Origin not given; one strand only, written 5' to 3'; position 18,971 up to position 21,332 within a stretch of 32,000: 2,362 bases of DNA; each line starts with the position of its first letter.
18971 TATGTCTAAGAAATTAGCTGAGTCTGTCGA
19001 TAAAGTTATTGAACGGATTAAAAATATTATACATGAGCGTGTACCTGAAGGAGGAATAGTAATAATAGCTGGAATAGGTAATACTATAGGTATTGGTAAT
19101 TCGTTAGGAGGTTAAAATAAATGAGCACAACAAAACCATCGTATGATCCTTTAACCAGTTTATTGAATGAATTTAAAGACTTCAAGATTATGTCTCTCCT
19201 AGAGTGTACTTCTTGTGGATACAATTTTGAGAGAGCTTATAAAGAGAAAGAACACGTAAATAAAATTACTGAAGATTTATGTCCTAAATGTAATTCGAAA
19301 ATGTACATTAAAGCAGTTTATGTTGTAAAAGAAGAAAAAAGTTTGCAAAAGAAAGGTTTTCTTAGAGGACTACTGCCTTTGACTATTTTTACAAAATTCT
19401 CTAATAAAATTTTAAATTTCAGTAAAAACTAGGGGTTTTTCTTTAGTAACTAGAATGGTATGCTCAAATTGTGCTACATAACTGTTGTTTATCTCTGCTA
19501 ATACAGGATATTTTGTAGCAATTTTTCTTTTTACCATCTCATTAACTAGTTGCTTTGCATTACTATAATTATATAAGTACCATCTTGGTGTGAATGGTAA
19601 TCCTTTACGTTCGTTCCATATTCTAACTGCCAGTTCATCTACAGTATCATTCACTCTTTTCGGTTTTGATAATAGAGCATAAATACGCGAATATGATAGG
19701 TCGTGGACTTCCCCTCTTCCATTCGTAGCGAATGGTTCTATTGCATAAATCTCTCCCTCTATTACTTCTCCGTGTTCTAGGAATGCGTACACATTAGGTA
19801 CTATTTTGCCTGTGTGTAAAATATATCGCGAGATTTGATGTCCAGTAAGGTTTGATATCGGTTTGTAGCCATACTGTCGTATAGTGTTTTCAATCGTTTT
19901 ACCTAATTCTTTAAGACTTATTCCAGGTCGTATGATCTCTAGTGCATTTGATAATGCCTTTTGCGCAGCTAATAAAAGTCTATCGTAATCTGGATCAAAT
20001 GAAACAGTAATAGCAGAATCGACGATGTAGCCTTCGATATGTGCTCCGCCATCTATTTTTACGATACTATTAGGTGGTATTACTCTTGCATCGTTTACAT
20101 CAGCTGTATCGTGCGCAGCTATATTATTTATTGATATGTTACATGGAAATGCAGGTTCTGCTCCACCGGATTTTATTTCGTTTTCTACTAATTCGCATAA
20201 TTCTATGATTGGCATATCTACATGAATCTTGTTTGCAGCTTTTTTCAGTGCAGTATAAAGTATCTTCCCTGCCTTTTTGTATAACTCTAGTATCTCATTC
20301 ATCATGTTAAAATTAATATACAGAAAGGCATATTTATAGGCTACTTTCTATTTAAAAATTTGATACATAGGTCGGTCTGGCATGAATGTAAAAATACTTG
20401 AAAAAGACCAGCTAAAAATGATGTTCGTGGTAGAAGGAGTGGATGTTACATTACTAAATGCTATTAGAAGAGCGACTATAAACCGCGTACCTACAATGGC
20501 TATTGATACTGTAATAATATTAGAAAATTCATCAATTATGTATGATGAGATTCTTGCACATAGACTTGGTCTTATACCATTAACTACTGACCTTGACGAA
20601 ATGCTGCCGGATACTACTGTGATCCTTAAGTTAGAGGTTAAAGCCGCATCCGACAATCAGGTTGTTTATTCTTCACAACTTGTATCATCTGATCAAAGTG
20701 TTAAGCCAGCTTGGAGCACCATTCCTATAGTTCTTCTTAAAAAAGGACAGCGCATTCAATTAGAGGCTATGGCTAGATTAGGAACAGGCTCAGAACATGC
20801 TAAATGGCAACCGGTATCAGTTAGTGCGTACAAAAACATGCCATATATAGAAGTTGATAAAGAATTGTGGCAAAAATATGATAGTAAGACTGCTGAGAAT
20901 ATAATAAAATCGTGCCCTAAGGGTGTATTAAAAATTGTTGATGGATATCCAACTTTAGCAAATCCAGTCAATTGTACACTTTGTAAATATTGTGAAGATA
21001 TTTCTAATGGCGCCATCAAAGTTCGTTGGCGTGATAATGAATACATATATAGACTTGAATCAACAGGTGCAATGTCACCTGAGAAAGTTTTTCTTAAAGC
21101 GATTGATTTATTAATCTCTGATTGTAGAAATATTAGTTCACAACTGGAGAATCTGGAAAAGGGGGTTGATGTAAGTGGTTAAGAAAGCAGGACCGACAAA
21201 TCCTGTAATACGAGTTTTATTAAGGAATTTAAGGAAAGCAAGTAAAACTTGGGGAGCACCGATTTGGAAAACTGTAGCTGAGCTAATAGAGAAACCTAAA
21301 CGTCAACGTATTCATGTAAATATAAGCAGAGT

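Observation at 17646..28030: Near-perfect 230-bp inverted repeats bracket about 9.9 kb of core housekeeping genes (potential invertible segment or MITE pair)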

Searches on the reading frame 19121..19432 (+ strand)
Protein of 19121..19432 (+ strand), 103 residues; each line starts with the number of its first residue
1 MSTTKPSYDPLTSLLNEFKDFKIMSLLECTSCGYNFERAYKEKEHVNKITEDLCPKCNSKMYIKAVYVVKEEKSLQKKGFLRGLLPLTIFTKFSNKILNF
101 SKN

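Call 14: search_protein_families(library=pfam, proteins=[window:19121-19432:+])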
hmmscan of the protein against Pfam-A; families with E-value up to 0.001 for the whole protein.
window:19121-19432:+ (103 aa): 1 family
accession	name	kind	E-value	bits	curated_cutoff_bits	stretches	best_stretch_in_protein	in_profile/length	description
PF02150.21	Zn_ribbon_RPB9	-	0.00011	22.4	25.2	0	27-37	22-32/36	RNA polymerases M/15 Kd subunit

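Call 63: search_protein_families(library=pfam, proteins=[window:19121-19432:+], max_evalue=1)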
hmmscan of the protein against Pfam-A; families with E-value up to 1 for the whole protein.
window:19121-19432:+ (103 aa): 11 families
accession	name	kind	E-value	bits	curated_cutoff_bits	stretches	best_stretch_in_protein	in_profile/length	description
PF02150.21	Zn_ribbon_RPB9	-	0.00011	22.4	25.2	1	27-37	22-32/36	RNA polymerases M/15 Kd subunit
PF09723.15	Zn_ribbon_8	-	0.0036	17.7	34.4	1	28-60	7-35/41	Zinc ribbon domain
PF13408.12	Zn_ribbon_recom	-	0.025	15.4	25.3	0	26-43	5-22/58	Recombinase zinc beta ribbon domain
PF01155.25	HypA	-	0.032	14.7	28.9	1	26-61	70-96/112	Hydrogenase/urease nickel incorporation, metallochaperone, hypA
PF03367.19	Zn_ribbon_ZPR1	-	0.066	13.1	23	0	18-35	28-44/56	ZPR1 zinc-finger domain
PF04606.18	Ogr_Delta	-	0.11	12.9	26.3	0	54-63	2-11/47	Ogr/Delta-like zinc finger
PF21349.2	RUBY_RBDX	-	0.16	11.9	26.5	0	29-37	3-11/30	Rubrerythrin, rubredoxin-like domain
PF01096.23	Zn_ribbon_TFIIS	-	0.19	12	21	0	28-36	30-38/39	Transcription factor S-II (TFIIS)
PF16919.11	PknG_rubred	-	0.2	12.1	28.5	1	28-60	38-67/74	Protein kinase G rubredoxin domain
PF13453.11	Zn_ribbon_TFIIB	-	0.26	11.2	22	0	54-61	2-9/41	Transcription factor zinc-finger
PF23903.1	Phage_zn_bind_2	-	0.31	11.4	27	1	34-62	13-42/44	Phage zinc binding domain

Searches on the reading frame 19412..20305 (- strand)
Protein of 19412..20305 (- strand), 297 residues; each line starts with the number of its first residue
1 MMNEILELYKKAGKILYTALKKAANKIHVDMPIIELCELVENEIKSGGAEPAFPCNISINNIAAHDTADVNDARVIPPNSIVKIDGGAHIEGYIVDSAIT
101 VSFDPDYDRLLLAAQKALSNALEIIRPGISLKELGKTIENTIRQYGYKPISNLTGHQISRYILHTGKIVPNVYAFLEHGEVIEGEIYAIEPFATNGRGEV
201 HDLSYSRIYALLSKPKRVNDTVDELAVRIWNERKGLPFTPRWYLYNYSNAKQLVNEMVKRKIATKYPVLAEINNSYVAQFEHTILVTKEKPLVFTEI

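Call 14: search_protein_families(library=pfam, proteins=[window:19412-20305:-])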
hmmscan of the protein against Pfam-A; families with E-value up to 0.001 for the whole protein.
window:19412-20305:- (297 aa): 1 family
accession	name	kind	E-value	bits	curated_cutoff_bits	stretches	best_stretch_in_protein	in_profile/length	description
PF00557.29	Peptidase_M24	-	9.4e-30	104.4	23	1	7-288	1-208/208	Metallopeptidase family M24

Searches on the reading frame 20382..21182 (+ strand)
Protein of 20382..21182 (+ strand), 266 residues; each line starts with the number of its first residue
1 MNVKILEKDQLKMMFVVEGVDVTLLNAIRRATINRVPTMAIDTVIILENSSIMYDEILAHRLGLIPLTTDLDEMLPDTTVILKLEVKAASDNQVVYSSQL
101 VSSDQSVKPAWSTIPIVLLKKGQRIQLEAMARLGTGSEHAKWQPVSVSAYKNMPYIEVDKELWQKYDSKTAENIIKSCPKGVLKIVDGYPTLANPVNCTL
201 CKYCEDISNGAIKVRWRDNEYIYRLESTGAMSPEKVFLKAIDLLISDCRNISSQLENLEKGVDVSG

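Call 78: search_protein_families(library=pfam, proteins=[window:20382-21182:+])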
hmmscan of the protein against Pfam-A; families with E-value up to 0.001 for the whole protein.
window:20382-21182:+ (266 aa): 2 families
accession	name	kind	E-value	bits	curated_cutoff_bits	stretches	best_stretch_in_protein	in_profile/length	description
PF01193.29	RNA_pol_L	-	2.1e-14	53.4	24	1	15-248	2-74/74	RNA polymerase Rpb3/Rpb11 dimerisation domain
PF01000.31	RNA_pol_A_bac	-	2.6e-12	47.4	33.9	1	58-141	6-101/119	RNA polymerase Rpb3/RpoA insert domain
